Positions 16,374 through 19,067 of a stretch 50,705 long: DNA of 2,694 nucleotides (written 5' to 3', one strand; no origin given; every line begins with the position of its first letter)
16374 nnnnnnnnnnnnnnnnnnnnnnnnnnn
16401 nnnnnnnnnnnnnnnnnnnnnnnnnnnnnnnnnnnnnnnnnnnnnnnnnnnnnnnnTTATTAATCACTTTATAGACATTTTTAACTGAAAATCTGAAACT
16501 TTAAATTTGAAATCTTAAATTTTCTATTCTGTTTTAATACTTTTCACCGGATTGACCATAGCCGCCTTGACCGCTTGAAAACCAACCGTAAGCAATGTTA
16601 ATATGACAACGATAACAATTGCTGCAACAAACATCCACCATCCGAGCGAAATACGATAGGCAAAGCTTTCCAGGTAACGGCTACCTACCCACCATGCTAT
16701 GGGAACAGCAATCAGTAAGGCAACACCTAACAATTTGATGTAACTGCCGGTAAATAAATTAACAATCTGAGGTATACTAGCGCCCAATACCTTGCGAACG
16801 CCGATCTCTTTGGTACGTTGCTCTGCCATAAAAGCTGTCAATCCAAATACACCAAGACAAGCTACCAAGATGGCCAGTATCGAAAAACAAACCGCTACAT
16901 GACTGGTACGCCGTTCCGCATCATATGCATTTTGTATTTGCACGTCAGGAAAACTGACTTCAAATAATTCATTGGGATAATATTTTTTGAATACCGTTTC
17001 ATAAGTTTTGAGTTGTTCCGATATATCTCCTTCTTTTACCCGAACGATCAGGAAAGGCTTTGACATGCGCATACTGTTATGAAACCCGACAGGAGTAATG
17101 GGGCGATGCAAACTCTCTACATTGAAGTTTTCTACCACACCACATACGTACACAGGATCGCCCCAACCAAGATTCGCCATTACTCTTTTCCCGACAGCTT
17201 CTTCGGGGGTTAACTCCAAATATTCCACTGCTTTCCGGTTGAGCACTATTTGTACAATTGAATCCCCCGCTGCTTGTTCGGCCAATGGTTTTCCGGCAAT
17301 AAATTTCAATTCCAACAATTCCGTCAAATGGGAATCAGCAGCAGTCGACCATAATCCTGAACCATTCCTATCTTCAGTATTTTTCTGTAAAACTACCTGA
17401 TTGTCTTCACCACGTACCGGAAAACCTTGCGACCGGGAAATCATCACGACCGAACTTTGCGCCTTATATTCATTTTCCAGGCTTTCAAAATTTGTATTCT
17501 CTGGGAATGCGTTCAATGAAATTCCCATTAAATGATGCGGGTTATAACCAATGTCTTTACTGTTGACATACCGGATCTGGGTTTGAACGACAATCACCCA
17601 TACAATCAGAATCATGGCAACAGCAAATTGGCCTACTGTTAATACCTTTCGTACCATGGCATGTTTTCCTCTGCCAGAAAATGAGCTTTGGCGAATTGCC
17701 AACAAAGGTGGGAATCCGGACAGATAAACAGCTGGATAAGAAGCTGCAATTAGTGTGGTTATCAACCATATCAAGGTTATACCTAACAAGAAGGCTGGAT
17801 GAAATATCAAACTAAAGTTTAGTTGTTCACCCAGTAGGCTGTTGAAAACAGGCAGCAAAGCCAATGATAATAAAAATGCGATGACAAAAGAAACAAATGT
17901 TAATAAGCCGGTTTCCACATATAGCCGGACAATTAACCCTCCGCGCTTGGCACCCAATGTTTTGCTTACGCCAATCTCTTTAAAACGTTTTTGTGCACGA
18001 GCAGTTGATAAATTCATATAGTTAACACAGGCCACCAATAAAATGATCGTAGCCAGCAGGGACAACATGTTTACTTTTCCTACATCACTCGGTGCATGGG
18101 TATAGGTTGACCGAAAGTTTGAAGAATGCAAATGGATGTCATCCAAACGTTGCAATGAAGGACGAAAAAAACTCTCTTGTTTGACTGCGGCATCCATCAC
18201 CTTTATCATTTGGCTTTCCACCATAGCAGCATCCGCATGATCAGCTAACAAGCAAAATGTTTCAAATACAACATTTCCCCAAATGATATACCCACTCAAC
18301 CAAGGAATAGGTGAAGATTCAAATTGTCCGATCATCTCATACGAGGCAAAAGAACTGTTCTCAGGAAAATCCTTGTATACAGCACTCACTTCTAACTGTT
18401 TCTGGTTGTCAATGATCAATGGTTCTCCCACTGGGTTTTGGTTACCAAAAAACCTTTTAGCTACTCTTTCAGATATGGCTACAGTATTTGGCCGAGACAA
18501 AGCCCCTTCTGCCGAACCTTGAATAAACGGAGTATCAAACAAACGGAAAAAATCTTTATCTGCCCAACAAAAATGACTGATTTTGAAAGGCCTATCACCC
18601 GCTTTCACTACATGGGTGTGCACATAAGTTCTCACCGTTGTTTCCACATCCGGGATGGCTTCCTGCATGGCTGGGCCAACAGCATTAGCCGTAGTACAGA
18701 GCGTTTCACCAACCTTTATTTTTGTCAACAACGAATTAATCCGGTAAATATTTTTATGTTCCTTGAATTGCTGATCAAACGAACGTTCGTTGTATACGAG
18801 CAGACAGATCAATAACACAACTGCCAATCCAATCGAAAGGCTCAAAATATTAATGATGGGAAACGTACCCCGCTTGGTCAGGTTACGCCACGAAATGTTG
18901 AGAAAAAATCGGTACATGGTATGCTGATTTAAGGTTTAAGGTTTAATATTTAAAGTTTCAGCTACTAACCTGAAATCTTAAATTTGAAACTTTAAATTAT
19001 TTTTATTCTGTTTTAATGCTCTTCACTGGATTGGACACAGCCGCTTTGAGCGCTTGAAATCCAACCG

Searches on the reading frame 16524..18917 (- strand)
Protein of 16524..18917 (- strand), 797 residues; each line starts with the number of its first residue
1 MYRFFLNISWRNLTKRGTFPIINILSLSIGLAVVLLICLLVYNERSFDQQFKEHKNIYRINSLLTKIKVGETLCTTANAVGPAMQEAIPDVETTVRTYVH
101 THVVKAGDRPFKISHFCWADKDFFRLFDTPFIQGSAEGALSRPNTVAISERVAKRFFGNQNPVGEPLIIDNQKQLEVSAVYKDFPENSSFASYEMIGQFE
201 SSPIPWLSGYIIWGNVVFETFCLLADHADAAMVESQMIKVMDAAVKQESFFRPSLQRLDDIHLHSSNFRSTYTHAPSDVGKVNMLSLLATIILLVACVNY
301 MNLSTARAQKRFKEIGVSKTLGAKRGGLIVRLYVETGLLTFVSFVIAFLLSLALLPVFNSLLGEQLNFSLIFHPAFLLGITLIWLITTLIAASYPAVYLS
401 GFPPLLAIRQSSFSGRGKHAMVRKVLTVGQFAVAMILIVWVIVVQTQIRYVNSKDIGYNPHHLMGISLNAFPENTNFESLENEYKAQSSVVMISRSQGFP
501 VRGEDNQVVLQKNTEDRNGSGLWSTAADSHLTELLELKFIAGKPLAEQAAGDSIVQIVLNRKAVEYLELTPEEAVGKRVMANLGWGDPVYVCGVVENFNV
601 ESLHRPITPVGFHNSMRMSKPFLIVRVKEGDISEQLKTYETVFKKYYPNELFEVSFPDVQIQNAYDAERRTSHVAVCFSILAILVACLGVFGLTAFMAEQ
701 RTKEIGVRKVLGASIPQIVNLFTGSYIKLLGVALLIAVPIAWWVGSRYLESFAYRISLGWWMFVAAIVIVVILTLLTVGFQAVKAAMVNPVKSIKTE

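Call 6: search_protein_families(library=pfam, proteins=[window:16524-18917:-])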
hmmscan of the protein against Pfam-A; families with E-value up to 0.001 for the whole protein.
window:16524-18917:- (797 aa): 2 families
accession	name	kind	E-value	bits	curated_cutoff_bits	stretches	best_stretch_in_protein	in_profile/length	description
PF02687.27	FtsX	-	1.5e-25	90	25.5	2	287-403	2-119/120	FtsX-like permease C-terminal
PF12704.14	MacB_PCD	-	9.9e-24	85.2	27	1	22-237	3-204/207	MacB-like periplasmic core domain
